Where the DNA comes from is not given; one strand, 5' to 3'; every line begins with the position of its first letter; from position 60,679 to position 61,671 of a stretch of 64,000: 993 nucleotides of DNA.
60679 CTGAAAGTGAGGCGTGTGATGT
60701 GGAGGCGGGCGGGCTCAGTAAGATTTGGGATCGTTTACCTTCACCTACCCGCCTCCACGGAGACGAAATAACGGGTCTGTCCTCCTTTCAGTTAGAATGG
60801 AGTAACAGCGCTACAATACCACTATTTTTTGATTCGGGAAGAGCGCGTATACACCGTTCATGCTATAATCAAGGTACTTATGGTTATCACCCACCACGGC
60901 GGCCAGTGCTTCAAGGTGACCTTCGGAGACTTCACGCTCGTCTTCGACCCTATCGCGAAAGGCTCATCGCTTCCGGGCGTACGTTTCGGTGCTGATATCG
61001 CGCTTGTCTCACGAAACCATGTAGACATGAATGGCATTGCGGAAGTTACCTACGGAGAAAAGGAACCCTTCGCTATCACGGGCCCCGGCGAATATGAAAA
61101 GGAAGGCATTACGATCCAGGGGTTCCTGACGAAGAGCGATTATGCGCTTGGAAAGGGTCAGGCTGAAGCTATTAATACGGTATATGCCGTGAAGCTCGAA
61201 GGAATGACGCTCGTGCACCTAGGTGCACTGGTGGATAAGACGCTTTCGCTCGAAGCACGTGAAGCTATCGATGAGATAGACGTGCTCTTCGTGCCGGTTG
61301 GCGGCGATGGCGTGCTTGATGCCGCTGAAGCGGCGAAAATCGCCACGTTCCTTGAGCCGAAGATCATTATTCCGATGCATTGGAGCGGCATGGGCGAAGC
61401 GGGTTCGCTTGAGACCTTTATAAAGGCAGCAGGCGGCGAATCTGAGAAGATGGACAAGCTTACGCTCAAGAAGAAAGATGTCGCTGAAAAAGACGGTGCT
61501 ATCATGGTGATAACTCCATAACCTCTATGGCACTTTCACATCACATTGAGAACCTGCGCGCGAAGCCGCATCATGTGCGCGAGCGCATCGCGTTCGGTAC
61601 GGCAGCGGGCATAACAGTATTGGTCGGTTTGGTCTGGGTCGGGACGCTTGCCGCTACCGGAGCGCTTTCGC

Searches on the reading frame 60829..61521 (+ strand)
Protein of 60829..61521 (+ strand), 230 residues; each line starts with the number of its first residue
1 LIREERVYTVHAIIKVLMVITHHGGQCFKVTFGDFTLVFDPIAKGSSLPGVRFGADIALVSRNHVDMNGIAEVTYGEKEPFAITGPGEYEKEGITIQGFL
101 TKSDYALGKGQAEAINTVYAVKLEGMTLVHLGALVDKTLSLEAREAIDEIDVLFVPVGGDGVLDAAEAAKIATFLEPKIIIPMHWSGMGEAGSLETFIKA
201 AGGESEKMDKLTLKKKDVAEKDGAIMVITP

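Call 49: search_protein_families(library=pfam, max_evalue=0.001, proteins=[window:60829-61521:+])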
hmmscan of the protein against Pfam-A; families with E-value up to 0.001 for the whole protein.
window:60829-61521:+ (230 aa): 2 families
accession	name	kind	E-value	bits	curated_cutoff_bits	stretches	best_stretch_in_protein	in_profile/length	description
PF13483.12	Lactamase_B_3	-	3.8e-28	98.9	24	1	20-184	2-160/160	Beta-lactamase superfamily domain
PF12706.13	Lactamase_B_2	-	0.0002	21.5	27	1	80-185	95-200/200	Beta-lactamase superfamily domain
